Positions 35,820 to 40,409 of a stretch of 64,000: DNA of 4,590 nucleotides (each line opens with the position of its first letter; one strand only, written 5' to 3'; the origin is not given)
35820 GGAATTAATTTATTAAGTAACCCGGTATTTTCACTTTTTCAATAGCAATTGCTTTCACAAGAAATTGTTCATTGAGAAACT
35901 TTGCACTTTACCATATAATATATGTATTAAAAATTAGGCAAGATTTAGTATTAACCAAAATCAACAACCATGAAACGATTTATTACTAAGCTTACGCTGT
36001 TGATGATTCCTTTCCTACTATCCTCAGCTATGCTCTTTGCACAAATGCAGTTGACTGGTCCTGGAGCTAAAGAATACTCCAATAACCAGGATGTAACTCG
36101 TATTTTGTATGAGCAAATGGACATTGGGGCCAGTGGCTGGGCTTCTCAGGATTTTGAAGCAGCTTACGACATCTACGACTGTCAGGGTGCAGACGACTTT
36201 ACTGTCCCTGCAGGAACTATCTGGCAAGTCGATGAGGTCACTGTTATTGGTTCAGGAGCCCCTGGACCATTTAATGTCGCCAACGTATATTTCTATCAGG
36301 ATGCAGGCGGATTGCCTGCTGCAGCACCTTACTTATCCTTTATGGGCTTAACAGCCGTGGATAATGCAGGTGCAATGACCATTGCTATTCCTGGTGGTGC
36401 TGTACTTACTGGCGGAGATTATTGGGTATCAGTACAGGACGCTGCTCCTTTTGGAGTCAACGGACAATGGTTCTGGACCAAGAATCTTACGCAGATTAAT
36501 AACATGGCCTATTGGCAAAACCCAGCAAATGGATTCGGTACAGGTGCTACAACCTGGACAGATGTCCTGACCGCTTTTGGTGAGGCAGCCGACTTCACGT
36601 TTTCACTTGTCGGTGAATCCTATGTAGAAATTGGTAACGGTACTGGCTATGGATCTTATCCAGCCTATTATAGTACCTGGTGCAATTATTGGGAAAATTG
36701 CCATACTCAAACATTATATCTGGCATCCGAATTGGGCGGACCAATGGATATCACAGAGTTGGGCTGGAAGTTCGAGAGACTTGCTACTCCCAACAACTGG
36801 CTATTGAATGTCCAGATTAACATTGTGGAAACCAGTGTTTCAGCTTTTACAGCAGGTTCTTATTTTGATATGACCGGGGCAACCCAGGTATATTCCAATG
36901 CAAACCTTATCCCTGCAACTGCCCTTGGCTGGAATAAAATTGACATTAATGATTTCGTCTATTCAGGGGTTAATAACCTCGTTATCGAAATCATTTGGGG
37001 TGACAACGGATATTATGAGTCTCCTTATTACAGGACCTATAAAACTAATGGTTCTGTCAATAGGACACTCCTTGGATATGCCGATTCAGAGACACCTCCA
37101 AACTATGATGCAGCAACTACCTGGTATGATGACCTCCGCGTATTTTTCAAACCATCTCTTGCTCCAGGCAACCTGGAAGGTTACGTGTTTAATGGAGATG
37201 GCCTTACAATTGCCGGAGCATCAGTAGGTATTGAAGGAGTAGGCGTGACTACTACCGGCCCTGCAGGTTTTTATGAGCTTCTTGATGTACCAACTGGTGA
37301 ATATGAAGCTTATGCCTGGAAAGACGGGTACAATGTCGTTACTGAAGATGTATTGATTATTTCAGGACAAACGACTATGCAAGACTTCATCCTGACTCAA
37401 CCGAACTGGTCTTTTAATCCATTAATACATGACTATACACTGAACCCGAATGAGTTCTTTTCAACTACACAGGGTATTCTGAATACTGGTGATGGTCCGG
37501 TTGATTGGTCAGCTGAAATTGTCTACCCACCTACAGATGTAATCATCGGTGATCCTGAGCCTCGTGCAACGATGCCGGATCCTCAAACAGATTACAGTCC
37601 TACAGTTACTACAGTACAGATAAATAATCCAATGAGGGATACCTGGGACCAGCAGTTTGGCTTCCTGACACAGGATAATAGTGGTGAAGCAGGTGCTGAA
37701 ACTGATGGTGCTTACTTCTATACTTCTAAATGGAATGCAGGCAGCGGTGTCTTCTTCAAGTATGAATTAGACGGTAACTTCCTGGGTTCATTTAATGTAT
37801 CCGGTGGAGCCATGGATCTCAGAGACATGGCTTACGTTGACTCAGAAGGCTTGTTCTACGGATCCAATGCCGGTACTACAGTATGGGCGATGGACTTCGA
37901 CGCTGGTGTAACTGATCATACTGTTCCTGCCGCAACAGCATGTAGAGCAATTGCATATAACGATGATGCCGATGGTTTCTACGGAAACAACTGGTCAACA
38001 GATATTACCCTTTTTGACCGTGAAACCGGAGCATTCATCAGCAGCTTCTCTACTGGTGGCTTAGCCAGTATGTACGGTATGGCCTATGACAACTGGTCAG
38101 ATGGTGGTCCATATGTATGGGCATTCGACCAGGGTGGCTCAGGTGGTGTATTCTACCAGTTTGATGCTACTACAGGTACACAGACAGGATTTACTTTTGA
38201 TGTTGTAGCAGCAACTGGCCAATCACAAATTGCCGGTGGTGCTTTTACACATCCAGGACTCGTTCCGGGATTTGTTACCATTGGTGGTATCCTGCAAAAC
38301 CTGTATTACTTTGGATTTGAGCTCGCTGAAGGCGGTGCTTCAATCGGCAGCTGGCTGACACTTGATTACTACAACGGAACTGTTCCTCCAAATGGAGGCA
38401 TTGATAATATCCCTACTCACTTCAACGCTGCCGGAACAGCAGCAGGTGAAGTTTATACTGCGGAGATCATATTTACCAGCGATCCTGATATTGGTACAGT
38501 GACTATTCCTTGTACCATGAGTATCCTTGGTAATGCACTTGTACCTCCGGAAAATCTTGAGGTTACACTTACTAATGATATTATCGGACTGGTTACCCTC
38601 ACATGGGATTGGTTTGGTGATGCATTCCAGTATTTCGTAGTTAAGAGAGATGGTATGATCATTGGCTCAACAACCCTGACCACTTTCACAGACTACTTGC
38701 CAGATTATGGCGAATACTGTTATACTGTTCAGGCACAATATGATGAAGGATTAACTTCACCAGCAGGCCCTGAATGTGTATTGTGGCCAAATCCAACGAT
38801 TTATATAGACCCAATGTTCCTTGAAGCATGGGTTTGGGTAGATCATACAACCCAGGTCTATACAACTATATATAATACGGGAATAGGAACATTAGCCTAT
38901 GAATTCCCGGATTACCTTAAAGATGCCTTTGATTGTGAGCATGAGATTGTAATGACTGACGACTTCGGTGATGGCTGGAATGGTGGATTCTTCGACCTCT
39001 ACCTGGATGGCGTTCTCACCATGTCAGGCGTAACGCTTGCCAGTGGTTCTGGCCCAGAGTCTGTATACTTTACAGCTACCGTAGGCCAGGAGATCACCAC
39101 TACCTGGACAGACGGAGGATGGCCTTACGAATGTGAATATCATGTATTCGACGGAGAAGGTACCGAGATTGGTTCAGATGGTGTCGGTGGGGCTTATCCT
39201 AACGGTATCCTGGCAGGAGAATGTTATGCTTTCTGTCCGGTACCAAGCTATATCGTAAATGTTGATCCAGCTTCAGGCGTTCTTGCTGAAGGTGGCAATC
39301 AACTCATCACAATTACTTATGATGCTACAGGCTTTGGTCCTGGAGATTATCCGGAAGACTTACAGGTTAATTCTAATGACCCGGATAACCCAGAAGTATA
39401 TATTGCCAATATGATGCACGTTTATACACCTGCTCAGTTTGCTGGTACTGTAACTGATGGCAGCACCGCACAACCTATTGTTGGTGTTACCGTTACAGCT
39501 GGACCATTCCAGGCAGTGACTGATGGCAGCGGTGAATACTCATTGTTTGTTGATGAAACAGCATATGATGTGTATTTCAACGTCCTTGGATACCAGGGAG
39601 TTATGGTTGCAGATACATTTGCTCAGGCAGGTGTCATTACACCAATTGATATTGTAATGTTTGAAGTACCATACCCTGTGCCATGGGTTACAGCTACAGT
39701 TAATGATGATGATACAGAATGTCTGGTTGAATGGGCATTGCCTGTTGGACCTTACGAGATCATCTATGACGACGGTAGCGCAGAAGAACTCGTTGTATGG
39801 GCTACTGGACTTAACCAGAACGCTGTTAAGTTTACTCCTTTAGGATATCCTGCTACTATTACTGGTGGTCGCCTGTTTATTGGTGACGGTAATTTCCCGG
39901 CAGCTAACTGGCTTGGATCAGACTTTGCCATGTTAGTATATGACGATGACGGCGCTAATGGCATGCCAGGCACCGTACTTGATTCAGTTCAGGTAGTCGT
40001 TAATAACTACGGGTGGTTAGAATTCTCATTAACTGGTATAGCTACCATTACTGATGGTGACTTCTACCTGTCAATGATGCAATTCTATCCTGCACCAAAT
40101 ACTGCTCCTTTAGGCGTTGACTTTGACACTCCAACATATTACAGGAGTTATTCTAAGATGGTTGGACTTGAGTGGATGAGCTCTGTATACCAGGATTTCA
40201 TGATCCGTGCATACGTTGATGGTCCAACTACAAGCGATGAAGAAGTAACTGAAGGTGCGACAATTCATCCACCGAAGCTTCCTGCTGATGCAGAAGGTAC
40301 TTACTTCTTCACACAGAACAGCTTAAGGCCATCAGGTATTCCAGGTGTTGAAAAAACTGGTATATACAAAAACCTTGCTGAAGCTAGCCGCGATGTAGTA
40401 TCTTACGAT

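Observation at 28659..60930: Head-to-tail array of four giant paralogous T9SS cargo genes fills half the window and has no recognisable enzymatic core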

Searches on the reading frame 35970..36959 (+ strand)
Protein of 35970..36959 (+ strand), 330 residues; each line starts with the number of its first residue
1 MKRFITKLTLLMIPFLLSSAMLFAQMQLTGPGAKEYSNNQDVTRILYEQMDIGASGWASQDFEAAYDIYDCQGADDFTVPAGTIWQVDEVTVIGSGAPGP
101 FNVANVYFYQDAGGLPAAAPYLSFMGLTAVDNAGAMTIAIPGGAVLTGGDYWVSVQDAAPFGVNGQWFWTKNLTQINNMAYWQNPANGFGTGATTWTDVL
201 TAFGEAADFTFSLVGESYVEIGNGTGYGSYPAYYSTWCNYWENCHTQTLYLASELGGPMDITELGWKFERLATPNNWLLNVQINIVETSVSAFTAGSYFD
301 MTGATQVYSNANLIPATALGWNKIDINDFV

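Call 15: search_protein_families(library=pfam, proteins=[window:35970-36959:+], max_evalue=0.05)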
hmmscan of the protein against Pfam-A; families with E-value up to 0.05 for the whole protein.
window:35970-36959:+ (330 aa): 0 families

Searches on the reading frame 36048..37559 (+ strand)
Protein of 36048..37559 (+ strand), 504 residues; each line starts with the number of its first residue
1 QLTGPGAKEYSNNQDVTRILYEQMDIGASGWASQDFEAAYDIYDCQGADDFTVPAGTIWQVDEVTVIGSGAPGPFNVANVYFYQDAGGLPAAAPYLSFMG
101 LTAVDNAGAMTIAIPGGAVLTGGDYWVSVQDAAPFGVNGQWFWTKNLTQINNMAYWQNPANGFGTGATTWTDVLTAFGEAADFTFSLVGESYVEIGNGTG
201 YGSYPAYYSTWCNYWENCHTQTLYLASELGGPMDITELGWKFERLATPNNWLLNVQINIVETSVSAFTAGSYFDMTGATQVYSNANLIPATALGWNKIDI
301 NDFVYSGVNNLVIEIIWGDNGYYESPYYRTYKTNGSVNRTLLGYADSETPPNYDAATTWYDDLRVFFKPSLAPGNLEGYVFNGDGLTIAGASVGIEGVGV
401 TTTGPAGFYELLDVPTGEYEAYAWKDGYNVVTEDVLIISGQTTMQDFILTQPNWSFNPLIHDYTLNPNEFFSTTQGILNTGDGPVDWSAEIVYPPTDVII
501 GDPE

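Call 55: predict_structure(alignment_id=A3)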
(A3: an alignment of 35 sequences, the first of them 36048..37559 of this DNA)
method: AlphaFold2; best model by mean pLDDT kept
length: 504 residues; sequences in the alignment: 35
mean_pLDDT: 80.9   pTM: 0.69
mean pLDDT of the five models: 80.9, 76.4, 74.9, 73.7, 71.5
residues with pLDDT >= 90: 195; 70-90: 196; 50-70: 80; < 50: 33
segments of 3 or more residues with pLDDT < 50: 1-17, 135-138, 163-167
pLDDT, mean of each block of 10 residues (from residue 1): 32 47 65 60 70 83 84 77 74 84 79 90 87 57 72 67 55 79 82 92 88 85 94 91 90 95 97 97 95 94 91 94 85 96 86 95 88 84 94 91 96 82 93 82 90 75 72 74 71 58 46
secondary structure, 60 per line:
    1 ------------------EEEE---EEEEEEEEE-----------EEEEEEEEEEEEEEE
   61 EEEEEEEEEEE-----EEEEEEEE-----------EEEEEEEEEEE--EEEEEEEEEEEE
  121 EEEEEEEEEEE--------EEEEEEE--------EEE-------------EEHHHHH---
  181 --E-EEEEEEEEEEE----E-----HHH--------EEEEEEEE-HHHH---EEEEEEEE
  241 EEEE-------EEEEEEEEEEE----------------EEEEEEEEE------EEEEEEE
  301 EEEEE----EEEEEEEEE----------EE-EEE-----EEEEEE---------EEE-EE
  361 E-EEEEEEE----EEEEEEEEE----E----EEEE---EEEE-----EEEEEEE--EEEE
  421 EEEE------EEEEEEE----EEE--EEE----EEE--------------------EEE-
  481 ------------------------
elements in order: E19-22 E26-34 E46-71 E77-84 E96-106 E109-131 E140-146 E155-157 H173-177 E185-195 E217-224 H226-229 E233-244 E252-262 E279-287 E294-305 E310-318 E332-334 E340-345 E355-357 E359-361 E363-369 E374-382 E392-395 E399-402 E408-414 E417-424 E431-437 E442-444 E447-449 E454-456 E477-479

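Call 57: fold_search(model_id=the predicted structure, library=pdb)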
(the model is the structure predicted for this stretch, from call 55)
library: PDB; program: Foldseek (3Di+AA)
matches with E <= 10: 870; with E <= 0.001: 34
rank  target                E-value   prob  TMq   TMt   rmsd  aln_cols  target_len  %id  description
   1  3irp                  2.9e-07  1.00  0.16  0.19  20.6       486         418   14  Crystal structure of functional region of UafA from Staphylococcus saprophyticus at 1.50 angstrom resolution (released 2010-09-08)
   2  3irz                  7.8e-06  0.99  0.13  0.16  21.2       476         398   13  Crystal structure of functional region of UafA from Staphylococcus saprophyticus in P212121 form (released 2010-09-08)
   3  3is1                  8.2e-06  1.00  0.15  0.18  20.5       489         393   10  Crystal structure of functional region of UafA from Staphylococcus saprophyticus in C2 form at 2.45 angstrom resolution (released 2010-09-08)
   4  3is0                  8.6e-06  0.99  0.14  0.18  20.5       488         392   11  Crystal structure of functional region of UafA from Staphylococcus saprophyticus in the presence of cholesterol (released 2010-09-08)
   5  6m3y                  9.0e-06  0.98  0.16  0.11  41.4       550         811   11  Crystal structure of pilus adhesin, SpaC from Lactobacillus rhamnosus GG - open conformation (released 2020-07-29)
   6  9uvm                  9.9e-06  0.98  0.16  0.18  26.9       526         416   10  The SeMet pili protein of Streptococcus Sanguinis (released 2026-01-21)
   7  4jdz_B                9.9e-06  0.98  0.14  0.16  24.0       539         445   11  Structures of SdrD from Staphylococcus aureus reveal the molecular mechanism of how the cell surface receptors recogni (released 2013-06-19)
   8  9vqn                  1.3e-05  0.95  0.15  0.17  27.8       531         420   10  Crystal structure of Se-Met SSA1633 from Streptococcus sanguinis (Phase determination model) (released 2026-01-21)
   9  6m48_B                1.3e-05  0.99  0.17  0.12  41.2       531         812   11  Crystal structure of pilus adhesin, SpaC from Lactobacillus rhamnosus GG - P21212 form (released 2020-07-29)
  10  4jdz_A                1.9e-05  0.98  0.14  0.16  22.9       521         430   10  Structures of SdrD from Staphylococcus aureus reveal the molecular mechanism of how the cell surface receptors recogni (released 2013-06-19)
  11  8wxd_A                2.2e-05  0.95  0.14  0.16  26.8       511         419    9  Crystal Structure of shaft pilin PilA from Streptococcus sanguinis (released 2025-05-07)
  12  6m48_A                2.2e-05  0.92  0.13  0.09  41.1       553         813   12  Crystal structure of pilus adhesin, SpaC from Lactobacillus rhamnosus GG - P21212 form (released 2020-07-29)
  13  3rkp_A                3.4e-05  0.99  0.17  0.23  28.2       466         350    8  Crystal structure of BcpA*(D312A), the major pilin subunit of Bacillus cereus (released 2012-05-30)
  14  6fwv_A                4.0e-05  1.00  0.15  0.15  18.9       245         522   13  The Bacillus anthracis TIE protein (released 2018-08-08)
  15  2nsm                  4.8e-05  1.00  0.15  0.19   2.7        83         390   25  Crystal structure of the human carboxypeptidase N (Kininase I) catalytic domain (released 2007-04-24)
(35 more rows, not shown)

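Call 98: search_solved_structures(query=A3, max_evalue=1)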
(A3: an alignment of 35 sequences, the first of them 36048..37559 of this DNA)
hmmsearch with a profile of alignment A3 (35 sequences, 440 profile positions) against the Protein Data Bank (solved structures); distinct sequences matched with E-value up to 1: 10.
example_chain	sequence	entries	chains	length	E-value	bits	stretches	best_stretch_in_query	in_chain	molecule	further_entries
1h8l_A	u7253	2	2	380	4.9e-07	32.1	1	323-398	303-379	CARBOXYPEPTIDASE GP180 RESIDUES 503-882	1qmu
9c7v_B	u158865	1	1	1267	9e-06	28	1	323-395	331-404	BOS complex subunit NOMO2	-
2nsm_A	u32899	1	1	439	2.9e-05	26.3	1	322-406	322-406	Carboxypeptidase N catalytic chain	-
4wi0_B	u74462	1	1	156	3.8e-05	25.9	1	326-388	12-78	Cellulosomal scaffoldin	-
4u3s_B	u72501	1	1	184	4e-05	25.8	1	325-388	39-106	Cellulosomal scaffoldin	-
5aq0_A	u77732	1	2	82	0.00068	21.8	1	323-396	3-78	CARBOXYPEPTIDASE D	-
9j6z_A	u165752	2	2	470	0.0029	19.7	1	323-409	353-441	Carboxypeptidase D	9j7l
3mn8_A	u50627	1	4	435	0.031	16.3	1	322-396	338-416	LP15968p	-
9hfj_A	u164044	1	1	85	0.14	14.2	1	322-383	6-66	SusC homolog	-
1uwy_A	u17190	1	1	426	0.26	13.3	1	323-389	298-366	CARBOXYPEPTIDASE M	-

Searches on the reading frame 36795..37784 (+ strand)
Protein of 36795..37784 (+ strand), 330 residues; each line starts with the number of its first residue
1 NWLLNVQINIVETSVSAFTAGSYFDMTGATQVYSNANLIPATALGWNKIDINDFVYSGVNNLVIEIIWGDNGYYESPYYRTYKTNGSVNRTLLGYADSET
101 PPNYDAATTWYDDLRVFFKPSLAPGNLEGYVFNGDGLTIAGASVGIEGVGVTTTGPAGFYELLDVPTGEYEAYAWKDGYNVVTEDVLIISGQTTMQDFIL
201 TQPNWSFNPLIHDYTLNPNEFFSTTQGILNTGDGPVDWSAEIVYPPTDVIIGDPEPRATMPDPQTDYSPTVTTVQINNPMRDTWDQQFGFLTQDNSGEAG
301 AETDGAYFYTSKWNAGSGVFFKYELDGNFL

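Call 15: search_protein_families(library=pfam, proteins=[window:36795-37784:+], max_evalue=0.05)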
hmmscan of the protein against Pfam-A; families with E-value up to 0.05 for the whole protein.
window:36795-37784:+ (330 aa): 3 families
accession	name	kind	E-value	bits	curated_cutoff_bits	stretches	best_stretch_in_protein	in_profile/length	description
PF13620.12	CarboxypepD_reg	-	1.5e-09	38.5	32.3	1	127-201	2-82/82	Carboxypeptidase regulatory-like domain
PF14686.12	fn3_3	-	0.00022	21.4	24.4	1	152-194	29-73/75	Polysaccharide lyase family 4, domain II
PF13715.12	CarbopepD_reg_2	-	0.01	16.3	32.2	1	128-202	2-78/88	CarboxypepD_reg-like domain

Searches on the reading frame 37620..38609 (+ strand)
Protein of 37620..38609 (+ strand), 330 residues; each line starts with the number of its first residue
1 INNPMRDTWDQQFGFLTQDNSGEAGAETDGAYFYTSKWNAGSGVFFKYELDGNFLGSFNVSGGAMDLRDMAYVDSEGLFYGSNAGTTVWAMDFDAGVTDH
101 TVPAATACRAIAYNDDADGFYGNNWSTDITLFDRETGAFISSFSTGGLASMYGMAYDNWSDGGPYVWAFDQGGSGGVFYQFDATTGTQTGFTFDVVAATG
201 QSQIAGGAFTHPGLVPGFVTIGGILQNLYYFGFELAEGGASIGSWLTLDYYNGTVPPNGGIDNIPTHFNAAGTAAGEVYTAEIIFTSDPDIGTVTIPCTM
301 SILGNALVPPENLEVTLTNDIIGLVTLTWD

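Call 15: search_protein_families(library=pfam, proteins=[window:37620-38609:+], max_evalue=0.05)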
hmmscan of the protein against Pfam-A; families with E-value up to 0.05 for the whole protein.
window:37620-38609:+ (330 aa): 1 family
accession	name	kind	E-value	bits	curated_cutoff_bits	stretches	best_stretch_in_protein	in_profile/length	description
PF07853.16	DUF1648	-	0.044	13.9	28.7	0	262-275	19-32/49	Domain of unknown function (DUF1648)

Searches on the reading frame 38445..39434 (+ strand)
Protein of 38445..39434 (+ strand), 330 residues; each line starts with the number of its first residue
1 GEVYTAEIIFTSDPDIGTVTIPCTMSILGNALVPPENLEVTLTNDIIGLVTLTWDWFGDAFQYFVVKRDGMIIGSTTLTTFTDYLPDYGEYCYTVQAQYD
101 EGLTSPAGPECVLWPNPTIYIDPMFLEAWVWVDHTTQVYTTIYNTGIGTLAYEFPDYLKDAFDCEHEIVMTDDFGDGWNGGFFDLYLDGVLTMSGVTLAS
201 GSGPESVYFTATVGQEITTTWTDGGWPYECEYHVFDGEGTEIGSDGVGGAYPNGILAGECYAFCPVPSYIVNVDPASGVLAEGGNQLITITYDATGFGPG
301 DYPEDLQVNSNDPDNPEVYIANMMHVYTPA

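Call 15: search_protein_families(library=pfam, proteins=[window:38445-39434:+], max_evalue=0.05)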
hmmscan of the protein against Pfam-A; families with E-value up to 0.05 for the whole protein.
window:38445-39434:+ (330 aa): 1 family
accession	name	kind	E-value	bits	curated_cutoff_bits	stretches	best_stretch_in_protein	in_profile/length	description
PF22544.2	HYDIN_VesB_CFA65-like_Ig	-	0.00011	22.8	25.5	1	272-320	50-95/100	HYDIN/CFA65/VesB-like, Ig-like domain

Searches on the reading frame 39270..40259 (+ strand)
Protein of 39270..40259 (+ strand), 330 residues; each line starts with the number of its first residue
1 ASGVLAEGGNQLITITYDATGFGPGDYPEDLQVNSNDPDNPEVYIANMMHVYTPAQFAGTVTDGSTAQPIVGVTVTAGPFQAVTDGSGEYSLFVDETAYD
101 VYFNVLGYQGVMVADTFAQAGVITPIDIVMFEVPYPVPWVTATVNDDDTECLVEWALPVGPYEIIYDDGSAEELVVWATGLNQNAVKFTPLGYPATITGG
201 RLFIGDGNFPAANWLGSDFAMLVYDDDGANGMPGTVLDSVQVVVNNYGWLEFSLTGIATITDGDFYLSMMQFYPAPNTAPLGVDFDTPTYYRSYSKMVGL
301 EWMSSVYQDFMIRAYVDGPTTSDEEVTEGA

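Call 15: search_protein_families(library=pfam, proteins=[window:39270-40259:+], max_evalue=0.05)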
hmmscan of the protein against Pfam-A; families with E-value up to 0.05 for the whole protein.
window:39270-40259:+ (330 aa): 4 families
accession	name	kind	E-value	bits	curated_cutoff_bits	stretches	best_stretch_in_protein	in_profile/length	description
PF13620.12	CarboxypepD_reg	-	4.3e-08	33.8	32.3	1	58-130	3-81/82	Carboxypeptidase regulatory-like domain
PF13715.12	CarbopepD_reg_2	-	5.9e-06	26.7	32.2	1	58-110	2-57/88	CarboxypepD_reg-like domain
PF22544.2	HYDIN_VesB_CFA65-like_Ig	-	0.01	16.5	25.5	1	2-45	55-95/100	HYDIN/CFA65/VesB-like, Ig-like domain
PF16371.11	MetallophosN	-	0.012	16.2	35.6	1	59-103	1-43/77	N terminal of Calcineurin-like phosphoesterase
